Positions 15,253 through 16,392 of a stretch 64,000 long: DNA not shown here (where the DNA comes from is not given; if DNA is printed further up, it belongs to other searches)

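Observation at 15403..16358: Flagellin-style control (sigma-D promoter plus two CsrA sites, one over the SD) on an uncharacterised Lys/Ala/Glu-rich protein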

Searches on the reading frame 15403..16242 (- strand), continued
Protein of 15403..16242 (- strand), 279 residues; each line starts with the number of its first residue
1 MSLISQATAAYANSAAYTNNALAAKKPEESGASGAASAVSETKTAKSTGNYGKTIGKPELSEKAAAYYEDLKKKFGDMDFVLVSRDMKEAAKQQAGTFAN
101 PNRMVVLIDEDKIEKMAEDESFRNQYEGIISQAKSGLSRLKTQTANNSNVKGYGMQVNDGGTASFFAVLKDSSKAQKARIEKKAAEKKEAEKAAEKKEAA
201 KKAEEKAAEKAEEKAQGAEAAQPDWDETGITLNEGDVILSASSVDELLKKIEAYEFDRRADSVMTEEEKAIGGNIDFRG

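Call 37: search_protein_families(library=pfam, alignment_id=A4, max_evalue=0.0001)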
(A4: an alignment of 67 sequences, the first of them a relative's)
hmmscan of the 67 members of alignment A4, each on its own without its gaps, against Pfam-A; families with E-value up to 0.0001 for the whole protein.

A. member 1, L001:8719-9816:- (365 aa): 1 family
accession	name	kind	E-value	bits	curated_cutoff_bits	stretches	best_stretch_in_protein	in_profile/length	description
PF14213.11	DUF4325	-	2e-15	56.7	23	1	292-346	1-63/64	STAS-like domain of unknown function (DUF4325)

B. families by the number of members that match (of 67 scanned): 50 families (the first 25 are shown)
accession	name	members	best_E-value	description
PF00072.30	Response_reg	8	3.1e-25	Response regulator receiver domain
PF04397.21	LytTR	6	2.4e-15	LytTr DNA-binding domain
PF16138.10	DUF4846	2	1.2e-85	Domain of unknown function (4846)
PF03591.19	AzlC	2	1.1e-45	AzlC protein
PF02518.31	HATPase_c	2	8.2e-26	Histidine kinase-, DNA gyrase B-, and HSP90-like ATPase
PF00294.29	PfkB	2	1.3e-20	pfkB family carbohydrate kinase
PF00004.35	AAA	2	1.5e-15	ATPase family associated with various cellular activities (AAA)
PF07728.20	AAA_5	2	1.2e-10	AAA domain (dynein-related subfamily)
PF01627.28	Hpt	2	4.1e-10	Hpt domain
PF07195.17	FliD_C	2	3.6e-08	Flagellar hook-associated protein 2 C-terminus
PF02127.20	Peptidase_M18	1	1.2e-115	Aminopeptidase I zinc metalloprotease (M18)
PF02219.23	MTHFR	1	4.7e-79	Methylenetetrahydrofolate reductase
PF13526.11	DUF4125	1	1e-76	Protein of unknown function (DUF4125)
PF00563.25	EAL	1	1.1e-72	EAL domain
PF00248.27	Aldo_ket_red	1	1.6e-45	Aldo/keto reductase family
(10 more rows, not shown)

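Call 59: find_encoding_contigs(protein=P0005, flank=6000, max_places=2)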
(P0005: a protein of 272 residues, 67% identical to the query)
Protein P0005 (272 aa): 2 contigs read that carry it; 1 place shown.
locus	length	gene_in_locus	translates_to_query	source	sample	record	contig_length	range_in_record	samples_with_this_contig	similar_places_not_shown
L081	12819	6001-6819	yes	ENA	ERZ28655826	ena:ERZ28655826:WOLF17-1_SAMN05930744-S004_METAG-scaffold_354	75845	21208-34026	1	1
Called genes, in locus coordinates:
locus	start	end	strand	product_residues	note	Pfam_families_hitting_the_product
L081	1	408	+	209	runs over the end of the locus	PF02589:LUD_dom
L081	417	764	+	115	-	PF01909:NTP_transf_2, PF18765:Polbeta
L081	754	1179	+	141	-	PF05168:HEPN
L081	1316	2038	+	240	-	-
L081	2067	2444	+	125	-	PF03965:Penicillinase_R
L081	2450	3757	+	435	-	PF05569:Peptidase_M56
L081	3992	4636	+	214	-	-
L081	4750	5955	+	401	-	-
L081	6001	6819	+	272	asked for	PF19498:DUF6033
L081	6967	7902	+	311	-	PF00291:PALP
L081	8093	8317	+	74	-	PF08972:DUF1902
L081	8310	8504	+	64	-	PF07927:HicA_toxin (weak)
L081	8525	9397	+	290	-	PF06426:SATase_N (faint), PF00132:Hexapep (faint)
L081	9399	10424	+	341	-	-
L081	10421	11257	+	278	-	PF07934:OGG_N, PF00730:HhH-GPD (weak)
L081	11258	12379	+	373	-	PF13450:NAD_binding_8, PF03275:GLF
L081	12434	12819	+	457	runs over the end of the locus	PF01467:CTP_transf_like, PF01408:GFO_IDH_MocA, PF03807:F420_oxidored (weak), PF22725:GFO_IDH_MocA_C3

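Call 60: find_encoding_contigs(protein=P0004, flank=6000, max_places=2)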
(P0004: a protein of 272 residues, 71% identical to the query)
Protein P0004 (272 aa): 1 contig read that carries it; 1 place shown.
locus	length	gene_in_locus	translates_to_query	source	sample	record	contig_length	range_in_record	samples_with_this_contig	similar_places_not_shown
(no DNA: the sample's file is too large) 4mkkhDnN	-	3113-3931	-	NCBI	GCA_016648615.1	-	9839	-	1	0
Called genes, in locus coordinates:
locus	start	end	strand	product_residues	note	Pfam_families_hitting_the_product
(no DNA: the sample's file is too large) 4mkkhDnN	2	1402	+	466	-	?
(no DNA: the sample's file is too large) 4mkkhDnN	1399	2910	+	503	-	-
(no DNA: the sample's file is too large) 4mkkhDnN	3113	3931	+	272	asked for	PF19498:DUF6033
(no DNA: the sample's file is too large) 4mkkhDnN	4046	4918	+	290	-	PF06426:SATase_N (weak), PF00132:Hexapep (faint)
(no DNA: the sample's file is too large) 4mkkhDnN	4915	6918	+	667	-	PF00520:Ion_trans, PF07885:Ion_trans_2, PF01593:Amino_oxidase, PF13450:NAD_binding_8, PF03275:GLF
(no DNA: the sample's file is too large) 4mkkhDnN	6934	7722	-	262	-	PF12833:HTH_18, PF00165:HTH_AraC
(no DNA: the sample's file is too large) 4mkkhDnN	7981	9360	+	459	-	PF01547:SBP_bac_1, PF13416:SBP_bac_8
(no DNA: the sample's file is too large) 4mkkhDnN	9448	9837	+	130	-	?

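Call 63: search_protein_families(library=pfam, proteins=[L081:4750-5955:+, L081:3992-4636:+, L081:1316-2038:+, L064:2402-2950:-, L032:7202-7867:+, L076:1352-2644:+], max_evalue=1)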
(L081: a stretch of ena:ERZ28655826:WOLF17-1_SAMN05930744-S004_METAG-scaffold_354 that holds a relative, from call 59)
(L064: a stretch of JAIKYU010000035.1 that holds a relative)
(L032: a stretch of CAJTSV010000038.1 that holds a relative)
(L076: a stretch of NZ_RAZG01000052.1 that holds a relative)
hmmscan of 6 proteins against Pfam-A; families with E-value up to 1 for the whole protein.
L081:4750-5955:+ (401 aa): 3 families
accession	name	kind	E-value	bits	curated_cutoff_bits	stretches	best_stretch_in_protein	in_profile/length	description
PF21831.1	DUF6891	-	0.028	14.7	27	1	274-355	2-84/189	Domain of unknown function (DUF6891)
PF04513.17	Baculo_PEP_C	-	0.13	12.8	38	1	217-262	58-102/140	Baculovirus polyhedron envelope protein, PEP, C terminus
PF05650.16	DUF802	-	0.83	10.6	22.6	0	218-239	21-42/53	Domain of unknown function (DUF802)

L081:3992-4636:+ (214 aa): 1 family
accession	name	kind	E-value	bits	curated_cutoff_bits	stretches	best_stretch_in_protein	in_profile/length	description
PF00171.27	Aldedh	-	0.022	13.7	23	1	60-120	39-95/461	Aldehyde dehydrogenase family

L081:1316-2038:+ (240 aa): 5 families
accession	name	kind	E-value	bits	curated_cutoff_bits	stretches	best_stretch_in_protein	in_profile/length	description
PF05400.18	FliT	-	0.2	12.9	29.5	1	79-133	8-58/85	Flagellar protein FliT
PF07889.17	DUF1664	-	0.26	11.8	34.6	1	151-226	38-115/124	Protein of unknown function (DUF1664)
PF13166.12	AAA_13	-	0.59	9.2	36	1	175-227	421-473/713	AAA domain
PF14038.11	YqzE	-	0.73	10.4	27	1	169-202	4-37/54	YqzE-like protein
PF06419.17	COG6_N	-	0.86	10.2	27.4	1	154-230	33-107/114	Conserved oligomeric complex COG6, N-terminal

L064:2402-2950:- (182 aa): 6 families
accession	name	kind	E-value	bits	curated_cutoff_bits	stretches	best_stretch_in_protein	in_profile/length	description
PF02601.20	Exonuc_VII_L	-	0.025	14.5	35.9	1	21-157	154-281/315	Exonuclease VII, large subunit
PF09731.14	Mitofilin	-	0.37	10.1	27.4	1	22-143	66-188/614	Mitochondrial inner membrane protein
PF14943.11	MRP-S26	-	0.39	11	27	1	5-131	14-134/168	Mitochondrial ribosome subunit S26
PF01496.24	V_ATPase_I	-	0.4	9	30.7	1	19-137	34-148/815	V-type ATPase 116kDa subunit family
PF01080.22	Presenilin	-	0.54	9.4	34.3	1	44-135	236-329/408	Presenilin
PF09726.14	Macoilin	-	0.99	8.4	32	0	19-133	176-289/671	Macoilin family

L032:7202-7867:+ (221 aa): 11 families
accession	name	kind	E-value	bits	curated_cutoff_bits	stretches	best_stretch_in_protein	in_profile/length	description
PF07195.17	FliD_C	-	2.9e-08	33.9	25.4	1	125-192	112-184/236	Flagellar hook-associated protein 2 C-terminus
PF02181.28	FH2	-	0.0045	16.6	34.8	1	20-115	241-332/372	Formin Homology 2 Domain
PF10392.15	COG5_N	-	0.0072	17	31.2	1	36-113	14-91/132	Conserved oligomeric Golgi complex subunit 5, N-terminal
PF13851.11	GAS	-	0.019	14.8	32.3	1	40-134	63-157/200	Growth-arrest specific micro-tubule binding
PF00210.30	Ferritin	-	0.024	15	24.5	1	13-71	57-113/142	Ferritin-like domain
PF02186.21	TFIIE_beta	-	0.025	15.3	28.1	1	14-53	14-53/66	TFIIE beta subunit core domain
PF05478.16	Prominin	-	0.054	12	34.3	1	58-157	625-718/799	Prominin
PF06050.19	HGD-D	-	0.24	11.4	28.4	1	58-141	100-183/342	2-hydroxyglutaryl-CoA dehydratase, D-component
PF15456.11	Uds1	-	0.32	11.7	28.8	1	49-105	39-97/123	Up-regulated During Septation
PF10173.14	Mit_KHE1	-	0.39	11.3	22.5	1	17-92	5-78/188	Mitochondrial K+-H+ exchange-related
PF10046.14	BLOC1_2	-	0.96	10.3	33.4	0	35-79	17-58/96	Biogenesis of lysosome-related organelles complex-1 subunit 2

L076:1352-2644:+ (430 aa): 0 families

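Call 66: search_protein_representatives(alignment_id=A2)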
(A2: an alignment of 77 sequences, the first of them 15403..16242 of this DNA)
Query: 77 sequences, 260 profile positions. Proteins with E-value up to 0.001 (for the whole library): 965; up to 1e-10: 643; up to 1e-30: 196. The best 150 are listed.
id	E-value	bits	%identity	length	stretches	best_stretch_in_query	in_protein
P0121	8.8e-99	346.4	-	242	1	17-259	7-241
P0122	5.6e-96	337.2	-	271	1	8-259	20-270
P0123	2.3e-93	328.7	-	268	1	16-259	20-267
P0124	6.9e-93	327.1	-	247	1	13-259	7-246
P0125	1.7e-92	325.8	-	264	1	8-260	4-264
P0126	2.0e-89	315.7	-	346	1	10-259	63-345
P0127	4.4e-88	311.3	-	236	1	21-259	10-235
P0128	9.8e-88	310.2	-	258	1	11-260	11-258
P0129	1.8e-87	309.3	-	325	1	9-259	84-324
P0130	9.7e-87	306.9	-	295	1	6-260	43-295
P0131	1.7e-86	306.1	-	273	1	6-259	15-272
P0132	1.9e-85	302.7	-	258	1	19-260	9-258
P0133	2.6e-85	302.2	-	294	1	22-258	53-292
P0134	8.6e-84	297.3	-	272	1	20-259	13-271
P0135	3.0e-83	295.5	-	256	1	16-258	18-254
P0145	4.5e-80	285.1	-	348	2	18-209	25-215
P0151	9.2e-78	277.5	-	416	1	64-260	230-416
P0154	1.2e-76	273.8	-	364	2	32-259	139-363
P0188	1.2e-67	244.3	-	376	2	30-206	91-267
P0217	9.2e-59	215.2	-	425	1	27-237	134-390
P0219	1.3e-58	214.7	-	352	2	31-209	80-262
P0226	5.2e-57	209.5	-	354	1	19-259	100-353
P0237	1.7e-53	198.0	-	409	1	14-212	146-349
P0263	2.5e-44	168.0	-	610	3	16-160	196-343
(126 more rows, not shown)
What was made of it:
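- Tried and rejected: All of the best 150 are plain DUF6033 proteins (call 66).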

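Call 68: find_related_loci(query=L020:934-2664:+, collection=metagenome_contigs, flank=1500)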
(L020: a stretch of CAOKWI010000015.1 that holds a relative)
Query L020:934-2664:+ (576 aa) in metagenome_contigs; peptide patterns used: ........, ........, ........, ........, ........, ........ (x = any residue, [..] = any of these).
600 stretches matched a pattern (row limit reached: there are more); 498 encode a relative of the query (tblastn E <= 1e-3); the best 80 are kept; 80 distinct loci.
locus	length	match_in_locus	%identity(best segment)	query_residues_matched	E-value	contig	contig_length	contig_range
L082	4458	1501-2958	48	1-575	2e-126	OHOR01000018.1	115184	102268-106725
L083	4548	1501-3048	47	1-575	6e-125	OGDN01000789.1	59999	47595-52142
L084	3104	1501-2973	47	1-575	3e-125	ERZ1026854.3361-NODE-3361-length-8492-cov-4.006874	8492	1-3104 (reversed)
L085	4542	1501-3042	46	1-576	2e-123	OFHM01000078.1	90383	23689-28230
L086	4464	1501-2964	47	1-575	3e-123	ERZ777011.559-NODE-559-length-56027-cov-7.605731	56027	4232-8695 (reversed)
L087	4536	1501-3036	47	1-571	7e-123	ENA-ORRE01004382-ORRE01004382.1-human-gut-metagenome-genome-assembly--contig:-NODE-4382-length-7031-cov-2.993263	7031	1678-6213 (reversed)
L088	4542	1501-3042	48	1-575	2e-122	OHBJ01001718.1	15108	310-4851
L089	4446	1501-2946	47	1-571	5e-122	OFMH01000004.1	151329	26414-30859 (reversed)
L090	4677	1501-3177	45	1-576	1e-117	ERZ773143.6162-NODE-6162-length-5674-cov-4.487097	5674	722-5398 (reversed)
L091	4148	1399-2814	44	1-575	2e-110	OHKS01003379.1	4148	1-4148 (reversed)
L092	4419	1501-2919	45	1-571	1e-106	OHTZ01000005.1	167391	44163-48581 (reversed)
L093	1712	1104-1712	81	1-201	4e-103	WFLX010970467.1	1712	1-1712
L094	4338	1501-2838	73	1-575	3e-77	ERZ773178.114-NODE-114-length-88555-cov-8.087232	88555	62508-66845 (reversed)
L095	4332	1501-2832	73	1-575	4e-77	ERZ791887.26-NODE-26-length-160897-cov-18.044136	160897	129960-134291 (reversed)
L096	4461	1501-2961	70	1-571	2e-76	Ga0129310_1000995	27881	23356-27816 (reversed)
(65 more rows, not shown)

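Call 79: search_protein_families(library=ncbifam, proteins=[L032:7202-7867:+], max_evalue=0.001)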
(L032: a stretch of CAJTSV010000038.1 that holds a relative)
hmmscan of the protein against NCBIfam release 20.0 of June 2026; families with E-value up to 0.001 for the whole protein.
L032:7202-7867:+ (221 aa): 0 families

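Call 80: find_encoding_contigs(protein=P0003, flank=3000, max_places=2)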
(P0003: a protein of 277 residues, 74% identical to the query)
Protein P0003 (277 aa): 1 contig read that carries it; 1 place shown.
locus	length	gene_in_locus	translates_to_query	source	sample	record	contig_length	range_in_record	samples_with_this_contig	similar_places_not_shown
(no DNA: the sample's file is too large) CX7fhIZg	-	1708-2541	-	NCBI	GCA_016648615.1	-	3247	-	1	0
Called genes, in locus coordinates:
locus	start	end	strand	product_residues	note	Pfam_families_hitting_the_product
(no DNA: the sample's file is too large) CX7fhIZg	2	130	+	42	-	?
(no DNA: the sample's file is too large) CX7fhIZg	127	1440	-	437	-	PF07195:FliD_C (weak)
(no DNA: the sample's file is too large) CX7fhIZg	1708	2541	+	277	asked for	PF19498:DUF6033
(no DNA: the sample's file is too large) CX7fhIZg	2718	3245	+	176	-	?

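Call 81: find_encoding_contigs(protein=P0002, flank=1000, max_places=3)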
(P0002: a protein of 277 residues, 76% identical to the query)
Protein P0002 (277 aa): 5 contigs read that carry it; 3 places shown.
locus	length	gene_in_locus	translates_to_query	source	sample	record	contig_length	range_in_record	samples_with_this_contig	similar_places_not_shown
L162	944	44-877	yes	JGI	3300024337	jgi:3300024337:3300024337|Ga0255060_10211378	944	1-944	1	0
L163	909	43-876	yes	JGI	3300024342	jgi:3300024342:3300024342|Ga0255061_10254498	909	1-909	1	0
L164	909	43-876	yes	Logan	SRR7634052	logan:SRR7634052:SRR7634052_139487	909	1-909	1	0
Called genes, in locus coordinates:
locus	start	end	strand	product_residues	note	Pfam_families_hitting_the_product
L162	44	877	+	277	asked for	PF19498:DUF6033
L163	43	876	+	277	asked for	PF19498:DUF6033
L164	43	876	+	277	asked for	PF19498:DUF6033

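Call 85: search_protein_families(library=pfam, proteins=[P0263, P0151, P0217, P0237, P0154, P0188, P0126, P0145, P0226, P0219], max_evalue=0.01)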
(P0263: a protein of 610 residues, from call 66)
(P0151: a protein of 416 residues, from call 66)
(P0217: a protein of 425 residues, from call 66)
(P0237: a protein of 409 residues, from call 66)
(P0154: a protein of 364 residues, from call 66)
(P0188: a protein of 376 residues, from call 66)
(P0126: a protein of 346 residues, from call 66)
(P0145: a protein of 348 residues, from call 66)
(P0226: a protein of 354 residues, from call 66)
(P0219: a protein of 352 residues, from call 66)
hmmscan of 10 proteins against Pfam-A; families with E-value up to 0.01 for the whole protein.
P0263 (610 aa): 1 family
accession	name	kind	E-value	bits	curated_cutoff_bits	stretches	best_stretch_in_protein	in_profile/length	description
PF19498.4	DUF6033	-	6.1e-91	304.3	25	3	230-343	2-115/205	Protein of unknown function (DUF6033)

P0151 (416 aa): 9 families
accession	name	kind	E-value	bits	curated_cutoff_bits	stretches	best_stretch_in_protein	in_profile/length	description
PF19498.4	DUF6033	-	1.2e-68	231.5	25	1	231-416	20-205/205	Protein of unknown function (DUF6033)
PF12674.12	Zn_ribbon_2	-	1.5e-28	99.7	22.5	1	69-146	1-81/81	Putative zinc ribbon domain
PF01381.28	HTH_3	-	1.1e-17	64.2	23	1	8-59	2-53/55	Helix-turn-helix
PF12844.13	HTH_19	-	1.5e-08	34.9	30.2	1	7-62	4-59/64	Helix-turn-helix domain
PF13443.12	HTH_26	-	3.9e-06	27.5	22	1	9-62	4-58/63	Cro/C1-type HTH DNA-binding domain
PF13560.12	HTH_31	-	4e-06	27.5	27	1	10-48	9-48/64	Helix-turn-helix domain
PF07022.19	Phage_CI_repr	-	0.00046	20.9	22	1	15-63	11-59/65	Bacteriophage CI repressor helix-turn-helix domain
PF08279.18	HTH_11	-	0.0021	18.3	25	0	4-34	3-34/55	HTH domain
PF22495.2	HTH_92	-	0.0035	17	27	1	9-43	2-36/45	RsaL-like HTH domain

P0217 (425 aa): 1 family
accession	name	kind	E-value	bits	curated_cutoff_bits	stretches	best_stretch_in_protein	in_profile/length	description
PF19498.4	DUF6033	-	2.8e-53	181.3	25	1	154-392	2-184/205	Protein of unknown function (DUF6033)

P0237 (409 aa): 1 family
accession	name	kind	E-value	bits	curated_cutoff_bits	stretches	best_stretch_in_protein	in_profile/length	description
PF19498.4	DUF6033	-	5.2e-45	154.3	25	1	185-354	1-169/205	Protein of unknown function (DUF6033)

P0154 (364 aa): 1 family
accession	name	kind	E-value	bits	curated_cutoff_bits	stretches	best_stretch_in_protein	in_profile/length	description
PF19498.4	DUF6033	-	2.5e-78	263.1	25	2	153-363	1-204/205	Protein of unknown function (DUF6033)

P0188 (376 aa): 1 family
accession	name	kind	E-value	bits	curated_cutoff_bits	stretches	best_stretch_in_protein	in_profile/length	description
PF19498.4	DUF6033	-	4.8e-68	229.5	25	2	108-298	2-192/205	Protein of unknown function (DUF6033)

P0126 (346 aa): 1 family
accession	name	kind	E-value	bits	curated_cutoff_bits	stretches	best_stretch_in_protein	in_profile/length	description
PF19498.4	DUF6033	-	9.4e-71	238.3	25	1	109-345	1-204/205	Protein of unknown function (DUF6033)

P0145 (348 aa): 1 family
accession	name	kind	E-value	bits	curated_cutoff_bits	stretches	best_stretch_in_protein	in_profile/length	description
PF19498.4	DUF6033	-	9.9e-67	225.2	25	1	53-347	1-204/205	Protein of unknown function (DUF6033)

P0226 (354 aa): 2 families
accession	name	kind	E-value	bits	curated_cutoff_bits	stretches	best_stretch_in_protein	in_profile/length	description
PF19498.4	DUF6033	-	1.6e-47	162.5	25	1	127-340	1-187/205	Protein of unknown function (DUF6033)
PF21932.3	M2AP_beta_dom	-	0.0045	17.3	27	1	199-287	4-93/170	MIC2-associated protein, central beta-domain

P0219 (352 aa): 1 family
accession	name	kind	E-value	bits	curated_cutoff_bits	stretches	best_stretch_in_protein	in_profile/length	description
PF19498.4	DUF6033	-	1.2e-62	211.9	25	1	95-351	1-204/205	Protein of unknown function (DUF6033)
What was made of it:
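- Tried and rejected: The only one was a single HTH_3 + Zn-ribbon fusion, probably a gene-call artefact (call 85).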
